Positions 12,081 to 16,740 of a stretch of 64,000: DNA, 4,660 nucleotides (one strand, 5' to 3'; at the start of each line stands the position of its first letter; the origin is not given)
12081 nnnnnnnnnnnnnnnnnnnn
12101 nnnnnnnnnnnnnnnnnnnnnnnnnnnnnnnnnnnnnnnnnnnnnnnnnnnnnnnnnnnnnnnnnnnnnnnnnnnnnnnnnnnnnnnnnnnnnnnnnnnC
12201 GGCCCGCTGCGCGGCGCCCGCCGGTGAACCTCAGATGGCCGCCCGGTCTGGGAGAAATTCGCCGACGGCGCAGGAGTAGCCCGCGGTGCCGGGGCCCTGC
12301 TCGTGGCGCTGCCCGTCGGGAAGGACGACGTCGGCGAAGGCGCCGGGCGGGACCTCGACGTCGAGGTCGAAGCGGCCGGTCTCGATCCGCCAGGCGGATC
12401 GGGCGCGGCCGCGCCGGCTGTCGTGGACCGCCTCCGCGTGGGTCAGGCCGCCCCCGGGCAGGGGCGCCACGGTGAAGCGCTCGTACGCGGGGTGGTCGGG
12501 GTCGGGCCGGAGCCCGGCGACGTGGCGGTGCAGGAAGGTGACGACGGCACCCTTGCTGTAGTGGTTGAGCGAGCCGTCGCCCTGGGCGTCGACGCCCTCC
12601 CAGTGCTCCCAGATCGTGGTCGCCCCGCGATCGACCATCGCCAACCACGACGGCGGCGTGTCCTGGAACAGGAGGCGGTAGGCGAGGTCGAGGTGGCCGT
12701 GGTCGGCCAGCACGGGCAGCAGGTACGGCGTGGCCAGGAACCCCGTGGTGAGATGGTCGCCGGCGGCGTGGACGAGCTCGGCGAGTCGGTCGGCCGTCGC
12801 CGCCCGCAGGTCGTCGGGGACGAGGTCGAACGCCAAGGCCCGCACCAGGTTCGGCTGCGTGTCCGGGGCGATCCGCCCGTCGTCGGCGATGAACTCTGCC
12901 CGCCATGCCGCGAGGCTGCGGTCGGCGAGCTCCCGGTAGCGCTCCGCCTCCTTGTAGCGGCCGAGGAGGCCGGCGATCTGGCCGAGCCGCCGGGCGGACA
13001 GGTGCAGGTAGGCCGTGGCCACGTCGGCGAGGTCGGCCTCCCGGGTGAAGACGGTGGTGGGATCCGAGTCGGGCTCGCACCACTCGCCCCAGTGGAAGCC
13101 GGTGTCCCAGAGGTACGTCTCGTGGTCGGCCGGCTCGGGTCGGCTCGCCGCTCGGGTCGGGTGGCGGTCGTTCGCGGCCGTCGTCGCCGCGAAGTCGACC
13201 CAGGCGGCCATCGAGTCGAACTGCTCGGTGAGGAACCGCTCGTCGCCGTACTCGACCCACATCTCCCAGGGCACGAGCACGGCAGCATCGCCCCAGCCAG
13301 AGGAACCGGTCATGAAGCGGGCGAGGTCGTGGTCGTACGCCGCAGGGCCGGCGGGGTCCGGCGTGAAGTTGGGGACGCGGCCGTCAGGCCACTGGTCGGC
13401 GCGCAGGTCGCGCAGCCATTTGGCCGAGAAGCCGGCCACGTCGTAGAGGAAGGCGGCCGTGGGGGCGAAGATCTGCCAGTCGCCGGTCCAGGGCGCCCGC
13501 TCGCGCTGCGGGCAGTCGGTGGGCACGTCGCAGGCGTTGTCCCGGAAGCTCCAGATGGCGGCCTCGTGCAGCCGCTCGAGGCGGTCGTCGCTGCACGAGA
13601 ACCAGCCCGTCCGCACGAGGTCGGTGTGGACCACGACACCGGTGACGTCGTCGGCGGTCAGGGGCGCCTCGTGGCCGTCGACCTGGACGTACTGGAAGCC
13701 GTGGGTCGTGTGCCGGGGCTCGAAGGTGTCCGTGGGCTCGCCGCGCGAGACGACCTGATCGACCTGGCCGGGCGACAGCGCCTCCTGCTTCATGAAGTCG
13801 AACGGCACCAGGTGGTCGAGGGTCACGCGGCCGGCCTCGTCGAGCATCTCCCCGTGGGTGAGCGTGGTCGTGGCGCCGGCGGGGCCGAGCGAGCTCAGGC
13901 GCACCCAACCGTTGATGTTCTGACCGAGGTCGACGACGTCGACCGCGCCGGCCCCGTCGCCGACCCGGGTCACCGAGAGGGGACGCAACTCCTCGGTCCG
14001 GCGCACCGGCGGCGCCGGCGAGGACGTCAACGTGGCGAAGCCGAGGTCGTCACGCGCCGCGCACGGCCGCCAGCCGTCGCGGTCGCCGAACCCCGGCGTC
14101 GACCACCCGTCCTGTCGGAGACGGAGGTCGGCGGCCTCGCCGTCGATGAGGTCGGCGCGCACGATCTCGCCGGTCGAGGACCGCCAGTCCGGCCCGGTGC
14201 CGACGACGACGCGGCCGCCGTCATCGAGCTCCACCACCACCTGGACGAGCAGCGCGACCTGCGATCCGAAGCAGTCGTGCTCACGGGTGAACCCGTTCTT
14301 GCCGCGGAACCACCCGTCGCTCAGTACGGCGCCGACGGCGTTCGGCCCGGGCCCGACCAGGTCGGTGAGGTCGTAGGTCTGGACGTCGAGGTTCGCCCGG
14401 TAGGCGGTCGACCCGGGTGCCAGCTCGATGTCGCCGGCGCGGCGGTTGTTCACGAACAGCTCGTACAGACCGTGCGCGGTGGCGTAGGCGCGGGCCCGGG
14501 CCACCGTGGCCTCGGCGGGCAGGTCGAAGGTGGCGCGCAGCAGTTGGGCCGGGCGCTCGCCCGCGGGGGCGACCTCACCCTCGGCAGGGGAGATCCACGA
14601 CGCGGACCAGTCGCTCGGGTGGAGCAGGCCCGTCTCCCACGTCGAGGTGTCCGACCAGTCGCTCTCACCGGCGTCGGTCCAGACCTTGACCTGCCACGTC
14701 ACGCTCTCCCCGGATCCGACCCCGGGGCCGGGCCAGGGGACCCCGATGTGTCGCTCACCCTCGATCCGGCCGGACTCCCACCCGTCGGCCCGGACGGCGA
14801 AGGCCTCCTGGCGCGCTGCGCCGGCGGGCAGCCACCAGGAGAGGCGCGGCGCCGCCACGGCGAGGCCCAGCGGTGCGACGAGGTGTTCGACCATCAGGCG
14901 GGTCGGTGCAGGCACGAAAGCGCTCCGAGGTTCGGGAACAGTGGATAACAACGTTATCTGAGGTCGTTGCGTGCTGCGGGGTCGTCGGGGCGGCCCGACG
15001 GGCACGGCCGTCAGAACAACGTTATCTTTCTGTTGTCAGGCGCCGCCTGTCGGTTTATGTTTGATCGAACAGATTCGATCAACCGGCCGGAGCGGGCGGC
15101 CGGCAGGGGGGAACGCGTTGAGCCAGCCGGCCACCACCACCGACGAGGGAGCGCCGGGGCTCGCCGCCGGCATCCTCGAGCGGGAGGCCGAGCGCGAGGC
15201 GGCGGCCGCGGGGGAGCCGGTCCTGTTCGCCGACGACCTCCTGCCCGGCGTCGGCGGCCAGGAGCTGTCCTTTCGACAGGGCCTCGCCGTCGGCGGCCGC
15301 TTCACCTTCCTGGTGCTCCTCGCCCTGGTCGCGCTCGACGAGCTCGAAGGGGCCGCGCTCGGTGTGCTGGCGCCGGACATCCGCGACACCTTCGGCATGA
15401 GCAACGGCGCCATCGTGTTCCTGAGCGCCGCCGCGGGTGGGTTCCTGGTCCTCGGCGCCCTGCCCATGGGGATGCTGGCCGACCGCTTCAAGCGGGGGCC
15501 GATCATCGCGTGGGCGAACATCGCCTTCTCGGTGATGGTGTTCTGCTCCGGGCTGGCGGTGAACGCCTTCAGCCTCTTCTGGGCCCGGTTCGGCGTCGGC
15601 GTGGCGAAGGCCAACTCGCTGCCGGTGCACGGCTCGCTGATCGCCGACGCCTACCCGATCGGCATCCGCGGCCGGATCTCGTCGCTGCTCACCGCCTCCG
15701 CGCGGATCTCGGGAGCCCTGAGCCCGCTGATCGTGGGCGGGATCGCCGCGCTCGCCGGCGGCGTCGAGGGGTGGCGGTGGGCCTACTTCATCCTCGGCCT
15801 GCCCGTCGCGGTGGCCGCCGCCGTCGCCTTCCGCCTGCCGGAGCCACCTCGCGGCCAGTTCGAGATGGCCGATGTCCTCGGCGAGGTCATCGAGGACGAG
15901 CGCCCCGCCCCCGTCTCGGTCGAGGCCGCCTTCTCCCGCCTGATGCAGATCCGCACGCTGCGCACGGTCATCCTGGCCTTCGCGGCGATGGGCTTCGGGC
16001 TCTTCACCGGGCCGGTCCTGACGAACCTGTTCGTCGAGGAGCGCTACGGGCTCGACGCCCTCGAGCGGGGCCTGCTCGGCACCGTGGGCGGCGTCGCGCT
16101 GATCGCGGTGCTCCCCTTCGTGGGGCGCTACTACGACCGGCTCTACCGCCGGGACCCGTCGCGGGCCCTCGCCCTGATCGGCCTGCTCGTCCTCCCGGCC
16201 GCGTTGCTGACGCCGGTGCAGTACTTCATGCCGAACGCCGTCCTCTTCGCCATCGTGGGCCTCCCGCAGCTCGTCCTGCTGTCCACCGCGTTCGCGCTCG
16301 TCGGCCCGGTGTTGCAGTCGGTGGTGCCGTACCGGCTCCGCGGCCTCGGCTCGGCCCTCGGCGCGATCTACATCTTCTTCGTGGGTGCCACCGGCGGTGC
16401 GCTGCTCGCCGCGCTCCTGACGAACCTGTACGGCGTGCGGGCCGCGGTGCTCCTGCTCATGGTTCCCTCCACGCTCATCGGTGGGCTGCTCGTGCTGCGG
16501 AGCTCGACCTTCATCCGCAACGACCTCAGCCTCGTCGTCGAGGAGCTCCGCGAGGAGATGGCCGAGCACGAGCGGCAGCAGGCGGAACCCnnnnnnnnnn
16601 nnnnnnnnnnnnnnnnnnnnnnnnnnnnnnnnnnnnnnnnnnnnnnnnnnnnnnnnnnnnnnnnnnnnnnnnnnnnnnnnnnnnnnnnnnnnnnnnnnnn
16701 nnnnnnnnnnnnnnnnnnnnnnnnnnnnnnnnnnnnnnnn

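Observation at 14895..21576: Hybrid transporter: MFS domain fused to a LivF ATPase, plus a LivH::LivM::LivG single-chain partner and a binding protein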

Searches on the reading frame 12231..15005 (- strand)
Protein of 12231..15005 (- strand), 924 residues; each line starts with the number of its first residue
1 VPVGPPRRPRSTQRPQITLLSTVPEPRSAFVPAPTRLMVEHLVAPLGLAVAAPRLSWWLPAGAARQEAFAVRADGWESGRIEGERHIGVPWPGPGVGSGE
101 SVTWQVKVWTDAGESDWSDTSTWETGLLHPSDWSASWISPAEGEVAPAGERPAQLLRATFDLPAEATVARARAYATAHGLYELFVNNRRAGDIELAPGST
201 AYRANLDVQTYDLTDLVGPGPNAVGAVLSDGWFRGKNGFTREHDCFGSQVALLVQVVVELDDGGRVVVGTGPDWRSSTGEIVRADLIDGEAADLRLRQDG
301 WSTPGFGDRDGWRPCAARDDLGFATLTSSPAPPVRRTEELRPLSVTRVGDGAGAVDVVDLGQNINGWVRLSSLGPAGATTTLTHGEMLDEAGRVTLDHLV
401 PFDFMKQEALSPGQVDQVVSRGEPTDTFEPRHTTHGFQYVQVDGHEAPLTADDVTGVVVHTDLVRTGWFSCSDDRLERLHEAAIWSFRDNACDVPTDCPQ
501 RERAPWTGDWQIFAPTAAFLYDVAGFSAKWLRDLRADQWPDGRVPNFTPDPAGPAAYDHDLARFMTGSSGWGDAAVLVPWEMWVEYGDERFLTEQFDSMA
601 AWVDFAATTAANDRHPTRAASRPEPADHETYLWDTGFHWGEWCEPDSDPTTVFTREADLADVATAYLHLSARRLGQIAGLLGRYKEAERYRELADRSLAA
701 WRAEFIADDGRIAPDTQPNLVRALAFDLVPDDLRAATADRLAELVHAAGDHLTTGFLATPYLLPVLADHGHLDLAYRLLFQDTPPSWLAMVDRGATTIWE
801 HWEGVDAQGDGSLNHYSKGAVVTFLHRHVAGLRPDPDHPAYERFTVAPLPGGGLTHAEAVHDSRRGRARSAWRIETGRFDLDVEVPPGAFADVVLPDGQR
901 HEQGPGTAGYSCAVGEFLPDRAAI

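Call 3: search_protein_families(library=pfam, proteins=[window:12231-15005:-], max_evalue=0.01)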
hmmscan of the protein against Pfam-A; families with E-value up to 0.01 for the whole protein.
window:12231-15005:- (924 aa): 5 families
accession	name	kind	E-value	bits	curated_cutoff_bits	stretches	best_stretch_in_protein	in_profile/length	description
PF17389.8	Bac_rhamnosid6H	-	7e-101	338.3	24.5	1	465-829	2-339/339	Bacterial alpha-L-rhamnosidase 6 hairpin glycosidase domain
PF08531.16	Bac_rhamnosid_N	-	1.5e-41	142.6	25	1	167-338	2-172/172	Alpha-L-rhamnosidase N-terminal domain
PF25788.1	Ig_Rha78A_N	-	1.6e-24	86.6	27.4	1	34-129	1-105/105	Rha78A-like, N-terminal immunoglobulin domain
PF05592.18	Bac_rhamnosid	-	2.6e-19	69.5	22.2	1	357-460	9-102/102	Bacterial alpha-L-rhamnosidase concanavalin-like domain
PF17390.7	Bac_rhamnosid_C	-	6.7e-19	67.9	22.1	1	831-903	1-71/78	Bacterial alpha-L-rhamnosidase C-terminal domain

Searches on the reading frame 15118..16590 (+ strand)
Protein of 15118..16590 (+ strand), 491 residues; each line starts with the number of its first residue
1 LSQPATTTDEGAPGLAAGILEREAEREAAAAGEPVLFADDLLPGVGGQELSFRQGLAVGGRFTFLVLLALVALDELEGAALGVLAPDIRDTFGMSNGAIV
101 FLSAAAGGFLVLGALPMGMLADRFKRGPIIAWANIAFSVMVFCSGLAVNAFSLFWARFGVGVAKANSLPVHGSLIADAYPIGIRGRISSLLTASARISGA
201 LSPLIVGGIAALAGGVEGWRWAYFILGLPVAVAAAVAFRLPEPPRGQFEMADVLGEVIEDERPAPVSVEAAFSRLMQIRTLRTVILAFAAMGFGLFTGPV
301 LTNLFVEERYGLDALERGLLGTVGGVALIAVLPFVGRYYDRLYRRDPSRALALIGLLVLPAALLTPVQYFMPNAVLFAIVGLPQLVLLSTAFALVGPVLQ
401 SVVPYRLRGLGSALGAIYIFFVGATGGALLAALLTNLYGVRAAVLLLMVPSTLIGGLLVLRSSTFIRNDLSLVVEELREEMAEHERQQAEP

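Call 11: search_protein_families(library=ncbifam, proteins=[window:15118-16590:+], max_evalue=0.01)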
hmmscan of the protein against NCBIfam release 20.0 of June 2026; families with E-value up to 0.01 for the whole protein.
window:15118-16590:+ (491 aa): 23 families
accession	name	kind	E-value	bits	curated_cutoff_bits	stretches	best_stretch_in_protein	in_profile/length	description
TIGR00893.1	2A0114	subfamily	1.3e-24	86.9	395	1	80-460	12-396/399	D-galactonate transporter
TIGR00895.1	2A0115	subfamily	2.7e-14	52.9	418.55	1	64-244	19-196/398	aromatic acid/H+ symport family MFS transporter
NF008963.0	PRK12307.1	equivalog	2.6e-12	46.6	637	1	96-452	52-398/426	MFS transporter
NF053517.1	HbztTptrPcaK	equivalog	1.5e-11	43.9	770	1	65-245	22-199/437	4-hydroxybenzoate transporter PcaK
TIGR00880.1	2_A_01_02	superfamily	3.6e-11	43.3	131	1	111-242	12-139/141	multidrug resistance protein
TIGR00711.1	efflux_EmrB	subfamily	4.3e-10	38.9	230.2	2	275-439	251-413/485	DHA2 family efflux MFS transporter permease subunit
TIGR00881.1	2A0104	subfamily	1e-09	37.9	407.75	1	82-249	15-179/379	phosphoglycerate transporter protein PgtP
NF003024.0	PRK03893.1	subfamily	1.7e-09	37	604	1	73-243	32-198/497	sialate:H+ symport family MFS transporter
NF008586.0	PRK11551.1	equivalog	5.5e-09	35.5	410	1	65-460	18-393/406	3-(3-hydroxy-phenyl)propionate transporter MhpT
TIGR00883.1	2A0106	subfamily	6.2e-09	35.4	443.45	1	179-449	125-393/400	metabolite/H+ symporter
TIGR00898.1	2A0119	subfamily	3.9e-07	29.2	550.75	1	106-245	136-267/506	cation transport protein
NF040856.1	FexB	exception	4.3e-07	29.1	950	2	284-444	275-430/469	chloramphenicol/florfenicol efflux MFS transporter FexB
NF008314.0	PRK11102.1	equivalog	5.8e-07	29.1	303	1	86-242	34-187/396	Bcr/CflA family multidrug efflux MFS transporter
NF000031.1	MFS_efflux_LmrA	exception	7.5e-07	28.2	850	1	62-236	30-201/484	lincomycin efflux MFS transporter Lmr(A)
TIGR00894.1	2A0114euk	subfamily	8.2e-07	27.9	626.45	1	107-238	87-215/465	Na(+)-dependent inorganic phosphate cotransporter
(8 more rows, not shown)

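Call 33: search_solved_structures(query=window:15118-16590:+, max_evalue=0.1)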
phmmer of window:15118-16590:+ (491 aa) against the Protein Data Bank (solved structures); distinct sequences matched with E-value up to 0.1: 5.
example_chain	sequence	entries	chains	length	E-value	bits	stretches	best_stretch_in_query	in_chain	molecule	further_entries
6e8j_A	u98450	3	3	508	3.7e-09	39.4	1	62-216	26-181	Major facilitator family transporter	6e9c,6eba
6e9n_A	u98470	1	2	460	9e-06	28.2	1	63-458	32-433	D-galactonate transport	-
6e9o_B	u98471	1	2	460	9e-06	28.2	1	63-458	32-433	D-galactonate transport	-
8zal_J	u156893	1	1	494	3.5e-05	26.3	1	73-236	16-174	Multidrug export protein EmrB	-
8zar_J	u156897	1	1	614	6.7e-05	25.4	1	72-236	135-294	Multidrug export protein EmrB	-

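Call 34: search_protein_representatives(protein=window:15118-16590:+)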
Query: 491 residues. Proteins with E-value up to 0.001 (for the whole library): 5874; up to 1e-10: 1488; up to 1e-30: 240. The best 150 are listed.
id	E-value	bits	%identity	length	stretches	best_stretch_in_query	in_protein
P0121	8.1e-173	592.2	58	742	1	11-491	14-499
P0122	6.2e-166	569.5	60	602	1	51-491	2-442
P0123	1.6e-151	522.0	53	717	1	12-491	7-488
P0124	1.2e-147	509.2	62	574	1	39-449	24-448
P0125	3.6e-129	448.3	62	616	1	160-491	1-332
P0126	2.2e-113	396.3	60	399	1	64-367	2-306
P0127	6.4e-111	388.1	56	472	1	13-399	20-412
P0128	8.7e-109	381.1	43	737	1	11-491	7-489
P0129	9.3e-101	354.6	61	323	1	117-375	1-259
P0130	1.7e-99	350.5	57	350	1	153-434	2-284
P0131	2.0e-97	343.7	58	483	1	172-457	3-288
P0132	1.4e-96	340.9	49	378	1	140-491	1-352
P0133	7.6e-94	331.8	57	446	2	9-246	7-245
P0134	3.9e-91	322.9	67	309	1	144-384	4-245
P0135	9.3e-88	311.8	61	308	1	50-293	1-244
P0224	1.6e-48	182.4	30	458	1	51-489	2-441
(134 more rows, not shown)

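Call 48: find_encoding_contigs(protein=P0224, flank=8000, max_places=3)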
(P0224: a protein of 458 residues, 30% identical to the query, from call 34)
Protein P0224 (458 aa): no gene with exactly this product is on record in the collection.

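Call 76: search_solved_structures(query=A2, max_evalue=0.001, show_alignments=2)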
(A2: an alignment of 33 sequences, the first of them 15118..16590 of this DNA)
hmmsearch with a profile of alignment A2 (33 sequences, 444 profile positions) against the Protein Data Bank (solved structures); distinct sequences matched with E-value up to 0.001: 99 (the best 60 are shown).
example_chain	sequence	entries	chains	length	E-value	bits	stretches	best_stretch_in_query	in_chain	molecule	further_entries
6e8j_A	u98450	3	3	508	9e-35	123.3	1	26-402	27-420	Major facilitator family transporter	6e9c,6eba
9boi_A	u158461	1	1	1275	3.1e-28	101.8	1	25-217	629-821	mVenus,Maltose/maltodextrin-binding periplasmic protein,Protein spinster homolog 1,Designe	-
6e9o_B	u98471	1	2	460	1e-22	83.6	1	25-421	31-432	D-galactonate transport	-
6e9n_A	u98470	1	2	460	2.5e-22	82.3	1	25-421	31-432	D-galactonate transport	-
8g92_A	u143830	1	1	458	6.1e-21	77.7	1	25-402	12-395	Sphingosine-1-phosphate transporter SPNS2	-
8ex4_A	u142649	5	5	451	6.2e-21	77.7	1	27-403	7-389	Sphingosine-1-phosphate transporter SPNS2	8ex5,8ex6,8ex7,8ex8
8qv5_A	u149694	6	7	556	1.2e-20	76.8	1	25-402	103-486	Sphingosine-1-phosphate transporter SPNS2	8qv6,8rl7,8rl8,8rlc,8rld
8jhr_A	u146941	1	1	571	1.2e-20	76.8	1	25-402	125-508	Sphingosine-1-phosphate transporter SPNS2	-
7yub_R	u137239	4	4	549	1.3e-20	76.7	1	25-402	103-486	Sphingosine-1-phosphate transporter SPNS2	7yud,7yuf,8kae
8zar_J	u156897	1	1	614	3.8e-18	68.5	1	18-215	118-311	Multidrug export protein EmrB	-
8zal_J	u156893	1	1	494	6.6e-18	67.7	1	26-215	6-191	Multidrug export protein EmrB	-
8ufe_A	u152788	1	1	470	1.2e-15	60.2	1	26-211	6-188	Integral membrane efflux protein EfpA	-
9vhd_B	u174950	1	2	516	4.7e-15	58.3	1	25-211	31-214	Putative MFS-type transporter EfpA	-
8jhq_A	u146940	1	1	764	4.8e-15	58.3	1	25-144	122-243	Sphingosine-1-phosphate transporter SPNS2,GlgA glycogen synthase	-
8pnl_A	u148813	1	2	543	1.2e-13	53.7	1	34-215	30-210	Putative triacylglyceride transporter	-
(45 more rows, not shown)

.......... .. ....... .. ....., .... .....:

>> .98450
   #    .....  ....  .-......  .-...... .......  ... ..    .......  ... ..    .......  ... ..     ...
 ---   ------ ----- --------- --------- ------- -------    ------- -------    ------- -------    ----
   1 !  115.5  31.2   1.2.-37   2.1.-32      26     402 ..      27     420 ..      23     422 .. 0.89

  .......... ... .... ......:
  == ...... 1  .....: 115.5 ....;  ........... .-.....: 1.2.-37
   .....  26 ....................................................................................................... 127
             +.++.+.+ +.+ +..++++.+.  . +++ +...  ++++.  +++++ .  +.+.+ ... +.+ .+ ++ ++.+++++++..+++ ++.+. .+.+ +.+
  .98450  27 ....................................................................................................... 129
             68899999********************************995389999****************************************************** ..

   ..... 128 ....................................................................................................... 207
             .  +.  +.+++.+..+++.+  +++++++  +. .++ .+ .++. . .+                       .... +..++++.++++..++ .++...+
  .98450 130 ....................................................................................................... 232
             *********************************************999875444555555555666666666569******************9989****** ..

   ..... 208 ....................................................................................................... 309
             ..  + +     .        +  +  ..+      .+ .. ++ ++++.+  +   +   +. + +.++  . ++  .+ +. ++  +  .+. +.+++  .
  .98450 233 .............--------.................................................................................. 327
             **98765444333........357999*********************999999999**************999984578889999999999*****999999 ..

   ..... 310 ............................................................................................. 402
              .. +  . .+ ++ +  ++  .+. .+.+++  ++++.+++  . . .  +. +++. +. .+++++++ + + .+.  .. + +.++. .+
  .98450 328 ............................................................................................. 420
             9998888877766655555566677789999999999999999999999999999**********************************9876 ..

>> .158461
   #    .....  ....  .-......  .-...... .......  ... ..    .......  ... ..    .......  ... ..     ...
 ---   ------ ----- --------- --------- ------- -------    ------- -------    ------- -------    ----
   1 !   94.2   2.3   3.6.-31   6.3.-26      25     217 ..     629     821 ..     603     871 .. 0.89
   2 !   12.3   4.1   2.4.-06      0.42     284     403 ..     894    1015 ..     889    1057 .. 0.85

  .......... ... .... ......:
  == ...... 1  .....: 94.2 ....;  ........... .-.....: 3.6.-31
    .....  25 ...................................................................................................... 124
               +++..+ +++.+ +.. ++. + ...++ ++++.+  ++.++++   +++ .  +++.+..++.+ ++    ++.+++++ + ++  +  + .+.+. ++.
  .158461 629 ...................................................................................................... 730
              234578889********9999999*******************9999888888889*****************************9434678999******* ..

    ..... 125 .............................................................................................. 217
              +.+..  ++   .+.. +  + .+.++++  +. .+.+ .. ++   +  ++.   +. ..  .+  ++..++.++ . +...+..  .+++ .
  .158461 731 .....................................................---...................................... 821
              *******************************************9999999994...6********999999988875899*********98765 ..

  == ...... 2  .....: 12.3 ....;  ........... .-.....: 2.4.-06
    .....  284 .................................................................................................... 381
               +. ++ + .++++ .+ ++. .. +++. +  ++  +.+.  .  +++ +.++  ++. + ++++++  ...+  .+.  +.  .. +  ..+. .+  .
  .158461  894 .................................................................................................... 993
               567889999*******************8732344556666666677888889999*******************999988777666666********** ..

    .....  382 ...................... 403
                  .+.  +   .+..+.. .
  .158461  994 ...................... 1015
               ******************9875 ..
